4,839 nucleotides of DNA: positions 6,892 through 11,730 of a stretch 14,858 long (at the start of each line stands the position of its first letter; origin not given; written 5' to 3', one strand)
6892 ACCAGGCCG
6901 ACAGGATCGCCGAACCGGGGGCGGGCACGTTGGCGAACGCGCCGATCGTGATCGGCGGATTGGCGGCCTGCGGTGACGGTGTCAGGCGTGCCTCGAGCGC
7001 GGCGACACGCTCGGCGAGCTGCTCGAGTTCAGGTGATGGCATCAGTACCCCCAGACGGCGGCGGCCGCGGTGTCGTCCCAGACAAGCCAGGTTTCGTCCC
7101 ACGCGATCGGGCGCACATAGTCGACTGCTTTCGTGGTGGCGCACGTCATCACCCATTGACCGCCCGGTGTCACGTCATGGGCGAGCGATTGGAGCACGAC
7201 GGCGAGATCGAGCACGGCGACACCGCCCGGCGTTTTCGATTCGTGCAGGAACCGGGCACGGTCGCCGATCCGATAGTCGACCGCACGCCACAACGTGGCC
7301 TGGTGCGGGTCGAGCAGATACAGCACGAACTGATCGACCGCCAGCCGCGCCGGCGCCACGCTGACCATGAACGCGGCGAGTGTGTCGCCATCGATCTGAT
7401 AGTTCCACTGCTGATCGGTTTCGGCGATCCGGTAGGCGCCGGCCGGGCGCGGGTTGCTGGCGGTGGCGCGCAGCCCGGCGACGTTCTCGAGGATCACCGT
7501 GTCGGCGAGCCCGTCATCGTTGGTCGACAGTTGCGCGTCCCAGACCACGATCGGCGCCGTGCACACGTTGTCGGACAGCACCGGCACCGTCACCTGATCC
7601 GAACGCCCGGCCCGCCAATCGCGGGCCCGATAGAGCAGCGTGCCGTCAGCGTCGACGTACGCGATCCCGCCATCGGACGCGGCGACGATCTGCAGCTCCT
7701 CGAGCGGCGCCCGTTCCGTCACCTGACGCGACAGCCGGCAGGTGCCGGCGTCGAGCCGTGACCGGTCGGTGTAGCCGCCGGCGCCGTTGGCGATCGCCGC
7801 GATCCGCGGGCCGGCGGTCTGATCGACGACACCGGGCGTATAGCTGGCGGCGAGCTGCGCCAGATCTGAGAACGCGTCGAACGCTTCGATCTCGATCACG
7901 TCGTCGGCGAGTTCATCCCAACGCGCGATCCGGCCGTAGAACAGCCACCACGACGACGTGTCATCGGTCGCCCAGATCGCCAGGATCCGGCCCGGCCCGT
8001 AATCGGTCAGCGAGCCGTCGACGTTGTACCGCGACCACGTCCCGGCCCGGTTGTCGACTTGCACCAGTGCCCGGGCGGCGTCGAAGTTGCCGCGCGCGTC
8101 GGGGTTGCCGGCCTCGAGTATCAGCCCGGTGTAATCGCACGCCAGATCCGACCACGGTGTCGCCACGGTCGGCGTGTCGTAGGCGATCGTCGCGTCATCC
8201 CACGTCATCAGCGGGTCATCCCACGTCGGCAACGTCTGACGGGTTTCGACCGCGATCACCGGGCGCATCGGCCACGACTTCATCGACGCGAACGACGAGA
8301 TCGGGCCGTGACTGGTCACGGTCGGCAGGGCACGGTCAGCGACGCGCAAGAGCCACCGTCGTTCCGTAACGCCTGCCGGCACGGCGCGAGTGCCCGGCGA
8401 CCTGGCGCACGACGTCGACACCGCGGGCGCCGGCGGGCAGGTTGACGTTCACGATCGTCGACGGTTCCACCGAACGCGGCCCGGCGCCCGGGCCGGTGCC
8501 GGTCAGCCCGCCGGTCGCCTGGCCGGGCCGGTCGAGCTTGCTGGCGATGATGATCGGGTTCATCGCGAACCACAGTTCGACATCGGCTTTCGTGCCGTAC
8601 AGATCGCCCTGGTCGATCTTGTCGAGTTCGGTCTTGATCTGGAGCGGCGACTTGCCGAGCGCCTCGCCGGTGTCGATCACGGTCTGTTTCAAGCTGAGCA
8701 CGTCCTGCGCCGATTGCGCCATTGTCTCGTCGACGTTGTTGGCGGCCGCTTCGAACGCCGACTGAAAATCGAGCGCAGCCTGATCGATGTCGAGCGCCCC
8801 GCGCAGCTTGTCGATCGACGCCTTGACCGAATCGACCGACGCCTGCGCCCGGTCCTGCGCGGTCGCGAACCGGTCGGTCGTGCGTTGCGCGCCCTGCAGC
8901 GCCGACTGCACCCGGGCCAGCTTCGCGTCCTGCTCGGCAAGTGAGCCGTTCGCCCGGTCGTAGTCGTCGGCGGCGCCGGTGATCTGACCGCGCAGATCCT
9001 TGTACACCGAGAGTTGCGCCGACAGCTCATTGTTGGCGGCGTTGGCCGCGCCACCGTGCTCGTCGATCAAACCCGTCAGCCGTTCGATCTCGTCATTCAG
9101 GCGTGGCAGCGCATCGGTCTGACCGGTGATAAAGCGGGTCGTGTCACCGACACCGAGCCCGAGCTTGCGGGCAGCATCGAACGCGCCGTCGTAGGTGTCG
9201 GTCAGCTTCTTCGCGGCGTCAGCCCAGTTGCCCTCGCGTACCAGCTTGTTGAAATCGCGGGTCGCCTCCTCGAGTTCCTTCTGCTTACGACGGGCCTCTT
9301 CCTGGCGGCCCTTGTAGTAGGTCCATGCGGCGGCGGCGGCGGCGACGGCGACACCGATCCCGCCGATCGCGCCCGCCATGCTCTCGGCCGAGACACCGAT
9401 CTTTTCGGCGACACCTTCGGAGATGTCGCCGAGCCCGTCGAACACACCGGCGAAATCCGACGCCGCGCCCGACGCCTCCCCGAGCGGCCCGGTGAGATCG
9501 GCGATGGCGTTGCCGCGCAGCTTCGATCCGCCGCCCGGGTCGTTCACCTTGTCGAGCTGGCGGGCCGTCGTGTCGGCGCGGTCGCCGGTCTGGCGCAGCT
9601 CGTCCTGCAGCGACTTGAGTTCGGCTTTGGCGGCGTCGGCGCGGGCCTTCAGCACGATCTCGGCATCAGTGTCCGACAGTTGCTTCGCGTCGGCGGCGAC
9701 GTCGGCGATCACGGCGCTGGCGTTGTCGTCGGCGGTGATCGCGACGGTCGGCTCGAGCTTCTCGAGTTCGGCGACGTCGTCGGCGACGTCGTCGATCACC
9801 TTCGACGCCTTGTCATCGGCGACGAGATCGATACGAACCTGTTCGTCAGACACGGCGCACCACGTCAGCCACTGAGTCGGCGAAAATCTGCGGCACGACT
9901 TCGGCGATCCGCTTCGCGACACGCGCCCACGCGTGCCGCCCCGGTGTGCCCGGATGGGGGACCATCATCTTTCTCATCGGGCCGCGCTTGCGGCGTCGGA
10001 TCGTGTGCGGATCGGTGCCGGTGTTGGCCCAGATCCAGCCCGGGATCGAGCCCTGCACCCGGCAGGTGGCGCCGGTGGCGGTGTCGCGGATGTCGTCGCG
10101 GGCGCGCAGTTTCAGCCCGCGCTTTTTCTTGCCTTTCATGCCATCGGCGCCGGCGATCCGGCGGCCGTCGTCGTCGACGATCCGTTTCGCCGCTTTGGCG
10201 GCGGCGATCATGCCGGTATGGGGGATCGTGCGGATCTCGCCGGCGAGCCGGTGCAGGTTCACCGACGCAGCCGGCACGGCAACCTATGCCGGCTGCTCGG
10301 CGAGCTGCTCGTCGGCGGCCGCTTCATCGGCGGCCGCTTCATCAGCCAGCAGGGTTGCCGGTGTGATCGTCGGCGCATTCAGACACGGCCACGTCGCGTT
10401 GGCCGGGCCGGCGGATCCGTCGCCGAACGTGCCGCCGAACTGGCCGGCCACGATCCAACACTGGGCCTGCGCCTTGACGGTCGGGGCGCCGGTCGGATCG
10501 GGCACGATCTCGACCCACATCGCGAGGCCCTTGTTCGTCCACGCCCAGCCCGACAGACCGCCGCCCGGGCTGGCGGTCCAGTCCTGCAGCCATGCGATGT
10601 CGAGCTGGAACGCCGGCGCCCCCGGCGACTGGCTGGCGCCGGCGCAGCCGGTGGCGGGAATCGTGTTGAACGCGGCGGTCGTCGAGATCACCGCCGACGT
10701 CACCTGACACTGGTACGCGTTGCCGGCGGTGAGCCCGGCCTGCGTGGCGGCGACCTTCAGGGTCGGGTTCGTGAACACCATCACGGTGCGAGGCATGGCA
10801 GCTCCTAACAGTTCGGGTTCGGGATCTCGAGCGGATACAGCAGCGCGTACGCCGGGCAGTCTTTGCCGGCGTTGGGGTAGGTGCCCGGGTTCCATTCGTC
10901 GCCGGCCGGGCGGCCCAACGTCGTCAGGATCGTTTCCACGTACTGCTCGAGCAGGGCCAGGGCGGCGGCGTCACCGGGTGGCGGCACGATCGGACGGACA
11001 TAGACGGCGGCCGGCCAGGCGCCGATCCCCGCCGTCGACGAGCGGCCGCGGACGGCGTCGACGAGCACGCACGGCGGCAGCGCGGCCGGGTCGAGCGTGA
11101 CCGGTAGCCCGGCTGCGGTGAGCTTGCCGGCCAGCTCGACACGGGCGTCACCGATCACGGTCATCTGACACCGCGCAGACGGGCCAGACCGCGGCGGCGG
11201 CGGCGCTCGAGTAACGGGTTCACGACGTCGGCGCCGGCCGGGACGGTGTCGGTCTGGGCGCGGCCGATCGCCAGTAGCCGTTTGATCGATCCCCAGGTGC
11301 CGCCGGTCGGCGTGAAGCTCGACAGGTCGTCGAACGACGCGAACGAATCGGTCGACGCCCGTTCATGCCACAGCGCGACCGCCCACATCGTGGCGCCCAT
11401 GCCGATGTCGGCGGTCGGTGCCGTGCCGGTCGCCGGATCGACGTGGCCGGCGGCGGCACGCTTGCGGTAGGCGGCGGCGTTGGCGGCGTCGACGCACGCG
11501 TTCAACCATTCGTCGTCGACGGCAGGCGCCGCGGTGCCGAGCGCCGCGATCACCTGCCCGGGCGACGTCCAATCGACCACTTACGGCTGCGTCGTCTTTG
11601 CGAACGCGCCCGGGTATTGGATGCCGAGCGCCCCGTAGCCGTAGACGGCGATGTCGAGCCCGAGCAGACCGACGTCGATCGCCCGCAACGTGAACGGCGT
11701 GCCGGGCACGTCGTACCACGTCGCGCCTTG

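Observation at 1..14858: The window is a closed circle: a complete 14.7-kb tailed-phage genome near the lower size limit for siphovirus-type phages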

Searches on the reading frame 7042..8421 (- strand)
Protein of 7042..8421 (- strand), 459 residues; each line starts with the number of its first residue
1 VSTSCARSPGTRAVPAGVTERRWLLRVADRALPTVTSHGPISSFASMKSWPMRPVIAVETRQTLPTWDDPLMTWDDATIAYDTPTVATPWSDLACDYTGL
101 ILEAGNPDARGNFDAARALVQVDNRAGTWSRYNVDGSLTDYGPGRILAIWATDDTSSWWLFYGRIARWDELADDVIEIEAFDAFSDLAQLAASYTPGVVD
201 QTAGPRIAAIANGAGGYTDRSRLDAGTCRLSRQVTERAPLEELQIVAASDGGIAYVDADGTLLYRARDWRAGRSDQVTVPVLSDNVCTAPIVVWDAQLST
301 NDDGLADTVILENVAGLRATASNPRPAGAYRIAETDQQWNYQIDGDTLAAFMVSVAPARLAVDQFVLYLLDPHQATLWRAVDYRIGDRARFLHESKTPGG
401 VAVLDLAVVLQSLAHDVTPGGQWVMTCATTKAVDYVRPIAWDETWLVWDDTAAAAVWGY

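Call 6: search_protein_families(library=pfam, max_evalue=0.01, proteins=[window:7042-8421:-])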
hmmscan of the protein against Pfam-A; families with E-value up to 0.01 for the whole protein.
window:7042-8421:- (459 aa): 0 families

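Call 9: search_protein_families(library=phrogs, max_evalue=0.001, proteins=[window:7042-8421:-])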
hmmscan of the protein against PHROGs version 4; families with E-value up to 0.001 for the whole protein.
window:7042-8421:- (459 aa): 0 families

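Call 69: search_dna_similar(query=window:7042-8349:-, collection=phages, mode=protein, max_rows=15)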
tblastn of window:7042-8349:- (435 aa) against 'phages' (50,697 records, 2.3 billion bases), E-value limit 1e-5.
No match.

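Call 70: find_homologous_proteins(query=window:7042-8349:-, max_evalue=1e-10)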
Query window:7042-8349:- (435 aa): 76 proteins with E <= 1e-10 among 8000 candidates.
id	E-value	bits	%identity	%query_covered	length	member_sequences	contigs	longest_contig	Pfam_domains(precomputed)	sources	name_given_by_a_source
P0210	1.1e-289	979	100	100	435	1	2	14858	-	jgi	jgi:hypothetical protein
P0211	1.4e-242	824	82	100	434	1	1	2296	-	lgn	-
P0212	1.1e-151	524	57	100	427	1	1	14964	-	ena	-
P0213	1.3e-150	521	58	100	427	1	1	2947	-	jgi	jgi:hypothetical protein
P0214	4.2e-148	512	57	100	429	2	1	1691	-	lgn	-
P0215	9.8e-139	481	53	100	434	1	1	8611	-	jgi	jgi:hypothetical protein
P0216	9.8e-136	471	53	100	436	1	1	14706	-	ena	-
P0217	2.3e-130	454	53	98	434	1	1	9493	-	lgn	-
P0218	3.5e-130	453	52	100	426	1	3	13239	-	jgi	jgi:hypothetical protein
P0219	1.5e-128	448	52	96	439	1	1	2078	-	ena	-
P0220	1.2e-126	442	48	100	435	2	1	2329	-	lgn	-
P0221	3.5e-126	440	51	100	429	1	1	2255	-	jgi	jgi:hypothetical protein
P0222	7.7e-124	432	51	100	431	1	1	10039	-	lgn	-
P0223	7.8e-124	432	51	100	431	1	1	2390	-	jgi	jgi:hypothetical protein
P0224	3.2e-123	430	52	94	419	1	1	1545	-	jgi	jgi:hypothetical protein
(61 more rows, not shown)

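Call 79: predict_structure(alignment_id=A4)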
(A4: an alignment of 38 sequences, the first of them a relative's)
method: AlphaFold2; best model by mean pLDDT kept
length: 435 residues; sequences in the alignment: 38
mean_pLDDT: 85.1   pTM: 0.83
mean pLDDT of the five models: 85.1, 84.1, 83.7, 83.2, 80.4
residues with pLDDT >= 90: 226; 70-90: 141; 50-70: 59; < 50: 9
segments of 3 or more residues with pLDDT < 50: 56-59
pLDDT, mean of each block of 10 residues (from residue 1): 73 77 90 84 56 52 79 95 89 96 84 84 94 94 93 95 87 92 90 77 91 92 94 93 89 90 91 83 88 89 72 93 91 78 95 93 93 85 94 95 91 60 58 50
secondary structure, 60 per line:
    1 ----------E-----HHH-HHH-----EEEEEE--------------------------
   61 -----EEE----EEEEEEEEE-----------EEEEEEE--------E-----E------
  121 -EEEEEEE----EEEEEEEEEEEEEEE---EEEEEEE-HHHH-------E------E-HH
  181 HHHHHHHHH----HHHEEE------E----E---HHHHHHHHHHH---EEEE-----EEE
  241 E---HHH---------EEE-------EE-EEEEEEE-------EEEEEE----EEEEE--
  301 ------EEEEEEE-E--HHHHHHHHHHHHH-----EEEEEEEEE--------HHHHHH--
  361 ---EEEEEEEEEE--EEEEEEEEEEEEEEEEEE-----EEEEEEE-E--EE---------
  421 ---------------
elements in order: E29-34 E66-68 E73-81 E93-99 E122-128 E133-147 E151-157 H159-162 H179-189 E197-199 H215-225 E229-232 E238-241 E257-259 E270-276 E284-289 E294-298 E307-313 H318-330 E336-344 H353-358 E364-373 E376-393 E399-405

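Call 83: fold_search(model_id=the predicted structure, library=pdb)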
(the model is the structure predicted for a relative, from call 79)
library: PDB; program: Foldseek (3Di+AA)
matches with E <= 10: 446; with E <= 0.001: 51
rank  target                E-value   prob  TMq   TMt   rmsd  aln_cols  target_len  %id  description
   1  7b5h_AJ               1.0e-15  1.00  0.52  0.40  13.8       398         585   13  Cryo-EM structure of the contractile injection system base plate from Anabaena PCC7120 (released 2022-02-23)
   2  7aef_q                4.9e-15  1.00  0.54  0.42  14.1       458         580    7  Cryo-EM structure of an extracellular contractile injection system in marine bacterium Algoriphagus machipongonensis,  (released 2022-02-23)
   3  9vzk_1                4.2e-14  1.00  0.51  0.64   5.2       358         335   12  Cryo-EM structure of bacteriophage P1 baseplate in C3 (released 2025-10-22)
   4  3cdd_C                2.2e-13  1.00  0.51  0.64   6.3       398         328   10  Crystal structure of prophage MuSo2, 43 kDa tail protein from Shewanella oneidensis (released 2008-03-11)
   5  8v3w_H                4.4e-13  1.00  0.48  0.38   7.2       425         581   10  CryoEM Structure of Diffocin - precontracted - Baseplate - focused refinement on triplex region (released 2024-08-28)
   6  6j0m_A                6.9e-13  1.00  0.51  0.42   6.4       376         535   12  Cryo-EM Structure of an Extracellular Contractile Injection System, PVC baseplate in extended state (reconstructed wit (released 2019-04-10)
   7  9rku_Af               7.7e-13  1.00  0.53  0.68   5.4       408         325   10  Agrobacterium phage 7-7-1 baseplate (released 2025-12-10)
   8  1wru                  7.7e-13  1.00  0.49  0.62   7.7       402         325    9  Structure of central hub elucidated by X-ray analysis of gene product 44; baseplate component of bacteriophage Mu (released 2005-09-20)
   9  3d37_A                8.6e-13  1.00  0.52  0.65   5.8       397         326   10  The crystal structure of the tail protein from Neisseria meningitidis MC58 (released 2008-07-08)
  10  3cdd_B                1.2e-12  1.00  0.47  0.60   6.9       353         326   12  Crystal structure of prophage MuSo2, 43 kDa tail protein from Shewanella oneidensis (released 2008-03-11)
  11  3cdd_D                1.3e-12  1.00  0.51  0.64   6.6       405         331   11  Crystal structure of prophage MuSo2, 43 kDa tail protein from Shewanella oneidensis (released 2008-03-11)
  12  3cdd_A                1.6e-12  1.00  0.49  0.62   6.4       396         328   10  Crystal structure of prophage MuSo2, 43 kDa tail protein from Shewanella oneidensis (released 2008-03-11)
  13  8gra_G                1.9e-12  1.00  0.54  0.40   8.4       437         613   12  Structure of Type VI secretion system cargo delivery vehicle Hcp-VgrG-PAAR (released 2023-07-12)
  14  3d37_B                2.1e-12  1.00  0.53  0.69   5.2       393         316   10  The crystal structure of the tail protein from Neisseria meningitidis MC58 (released 2008-07-08)
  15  9gtr_q                2.7e-12  1.00  0.56  0.40   6.9       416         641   12  Cryo-EM structure of a contractile injection system in Streptomyces coelicolor, the baseplate complex in extended stat (released 2025-06-18)
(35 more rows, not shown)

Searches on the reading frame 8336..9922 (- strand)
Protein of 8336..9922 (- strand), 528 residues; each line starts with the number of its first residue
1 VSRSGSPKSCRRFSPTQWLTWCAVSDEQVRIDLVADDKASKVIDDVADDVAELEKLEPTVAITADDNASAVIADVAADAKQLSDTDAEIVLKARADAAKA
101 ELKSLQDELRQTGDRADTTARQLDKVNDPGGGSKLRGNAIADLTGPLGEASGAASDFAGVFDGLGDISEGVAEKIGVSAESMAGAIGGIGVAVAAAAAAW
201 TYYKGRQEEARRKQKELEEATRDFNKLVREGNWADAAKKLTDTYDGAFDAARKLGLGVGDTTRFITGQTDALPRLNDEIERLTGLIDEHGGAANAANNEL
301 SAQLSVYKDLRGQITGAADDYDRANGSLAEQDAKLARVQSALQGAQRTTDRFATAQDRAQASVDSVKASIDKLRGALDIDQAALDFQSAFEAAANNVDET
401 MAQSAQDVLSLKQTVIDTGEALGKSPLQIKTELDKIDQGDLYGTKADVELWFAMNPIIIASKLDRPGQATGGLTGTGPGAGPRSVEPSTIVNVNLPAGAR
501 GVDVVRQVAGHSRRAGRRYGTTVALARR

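Call 6: search_protein_families(library=pfam, max_evalue=0.01, proteins=[window:8336-9922:-])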
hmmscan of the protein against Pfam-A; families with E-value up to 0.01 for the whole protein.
window:8336-9922:- (528 aa): 2 families
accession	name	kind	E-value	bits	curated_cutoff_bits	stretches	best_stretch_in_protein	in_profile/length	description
PF05615.18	THOC7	-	0.0006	20.6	28.7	1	311-400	37-126/136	Tho complex subunit 7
PF10498.14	IFT57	-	0.0075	15.7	40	1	296-374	266-343/360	Intra-flagellar transport protein 57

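Call 9: search_protein_families(library=phrogs, max_evalue=0.001, proteins=[window:8336-9922:-])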
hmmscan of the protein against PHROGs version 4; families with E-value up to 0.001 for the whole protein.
window:8336-9922:- (528 aa): 6 families
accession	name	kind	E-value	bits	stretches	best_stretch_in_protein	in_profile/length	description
phrog_167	-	tail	9.6e-08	31.2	1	66-423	134-430/1555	tail length tape measure protein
phrog_4211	-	tail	2.5e-05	22.5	1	158-421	986-1246/2625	tail length tape measure protein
phrog_1535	-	tail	0.00013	21.3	0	265-437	67-229/1152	tail length tape measure protein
phrog_4094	-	unknown function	0.00041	20.9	0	279-404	4-130/281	-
phrog_2658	-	other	0.00049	21.4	1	181-294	7-125/126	hol-like chemotaxis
phrog_58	-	tail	0.00099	18.5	0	84-417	255-548/1544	tail length tape measure protein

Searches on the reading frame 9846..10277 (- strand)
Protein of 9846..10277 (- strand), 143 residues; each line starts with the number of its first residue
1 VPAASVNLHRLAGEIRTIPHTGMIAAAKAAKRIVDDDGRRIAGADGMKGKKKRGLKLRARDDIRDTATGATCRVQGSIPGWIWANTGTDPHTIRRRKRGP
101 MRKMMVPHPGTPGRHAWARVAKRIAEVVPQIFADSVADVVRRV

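Call 6: search_protein_families(library=pfam, max_evalue=0.01, proteins=[window:9846-10277:-])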
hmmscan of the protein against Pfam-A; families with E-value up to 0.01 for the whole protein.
window:9846-10277:- (143 aa): 0 families

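Call 9: search_protein_families(library=phrogs, max_evalue=0.001, proteins=[window:9846-10277:-])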
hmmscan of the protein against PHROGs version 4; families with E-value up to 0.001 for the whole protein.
window:9846-10277:- (143 aa): 0 families

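Call 53: search_protein_families(library=pfam, max_evalue=1, proteins=[window:9846-10277:-])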
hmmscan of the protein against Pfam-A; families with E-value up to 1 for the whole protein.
window:9846-10277:- (143 aa): 1 family
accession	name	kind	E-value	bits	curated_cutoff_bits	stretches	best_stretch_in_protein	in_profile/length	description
PF11492.14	Dicistro_VP4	-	0.37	11.2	22.6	1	9-33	22-43/57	Cricket paralysis virus, VP4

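Call 92: search_protein_families(library=ncbifam, max_evalue=0.01, proteins=[window:9846-10277:-])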
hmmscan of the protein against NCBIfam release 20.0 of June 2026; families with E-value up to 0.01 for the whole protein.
window:9846-10277:- (143 aa): 0 families

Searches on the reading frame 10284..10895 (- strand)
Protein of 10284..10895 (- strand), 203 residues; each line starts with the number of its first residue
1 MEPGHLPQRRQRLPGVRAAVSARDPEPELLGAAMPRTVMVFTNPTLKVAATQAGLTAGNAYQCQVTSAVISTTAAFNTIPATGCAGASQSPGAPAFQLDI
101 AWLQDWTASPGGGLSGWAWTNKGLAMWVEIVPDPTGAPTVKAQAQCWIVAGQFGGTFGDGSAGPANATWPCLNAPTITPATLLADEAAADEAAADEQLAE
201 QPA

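Call 6: search_protein_families(library=pfam, max_evalue=0.01, proteins=[window:10284-10895:-])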
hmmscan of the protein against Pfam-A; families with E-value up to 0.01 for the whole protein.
window:10284-10895:- (203 aa): 0 families

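Call 9: search_protein_families(library=phrogs, max_evalue=0.001, proteins=[window:10284-10895:-])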
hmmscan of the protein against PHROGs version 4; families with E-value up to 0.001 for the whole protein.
window:10284-10895:- (203 aa): 1 family
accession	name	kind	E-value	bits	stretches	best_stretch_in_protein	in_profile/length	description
phrog_4574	-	tail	8.4e-07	30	1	57-180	19-144/147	major tail protein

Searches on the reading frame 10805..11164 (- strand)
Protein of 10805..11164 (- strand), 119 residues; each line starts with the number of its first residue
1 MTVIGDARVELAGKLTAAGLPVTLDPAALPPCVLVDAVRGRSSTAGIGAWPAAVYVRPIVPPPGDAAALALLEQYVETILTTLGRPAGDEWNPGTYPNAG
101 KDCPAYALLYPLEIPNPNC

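Call 6: search_protein_families(library=pfam, max_evalue=0.01, proteins=[window:10805-11164:-])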
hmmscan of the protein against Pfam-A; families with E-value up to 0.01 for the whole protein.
window:10805-11164:- (119 aa): 0 families

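Call 9: search_protein_families(library=phrogs, max_evalue=0.001, proteins=[window:10805-11164:-])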
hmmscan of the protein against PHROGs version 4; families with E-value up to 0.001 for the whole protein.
window:10805-11164:- (119 aa): 0 families

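Call 53: search_protein_families(library=pfam, max_evalue=1, proteins=[window:10805-11164:-])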
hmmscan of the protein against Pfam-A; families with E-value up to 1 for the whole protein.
window:10805-11164:- (119 aa): 0 families

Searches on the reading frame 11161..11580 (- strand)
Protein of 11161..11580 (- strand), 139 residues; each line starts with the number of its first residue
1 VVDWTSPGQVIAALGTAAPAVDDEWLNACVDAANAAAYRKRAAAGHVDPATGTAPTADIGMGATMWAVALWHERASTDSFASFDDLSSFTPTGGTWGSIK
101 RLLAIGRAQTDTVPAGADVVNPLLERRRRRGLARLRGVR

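Call 6: search_protein_families(library=pfam, max_evalue=0.01, proteins=[window:11161-11580:-])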
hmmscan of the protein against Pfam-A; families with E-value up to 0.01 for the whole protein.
window:11161-11580:- (139 aa): 0 families

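Call 9: search_protein_families(library=phrogs, max_evalue=0.001, proteins=[window:11161-11580:-])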
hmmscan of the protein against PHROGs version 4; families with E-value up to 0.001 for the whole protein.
window:11161-11580:- (139 aa): 1 family
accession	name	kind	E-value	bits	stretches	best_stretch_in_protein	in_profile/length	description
phrog_5938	-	connector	1.4e-07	32.8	1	9-87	14-85/111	head-tail connector protein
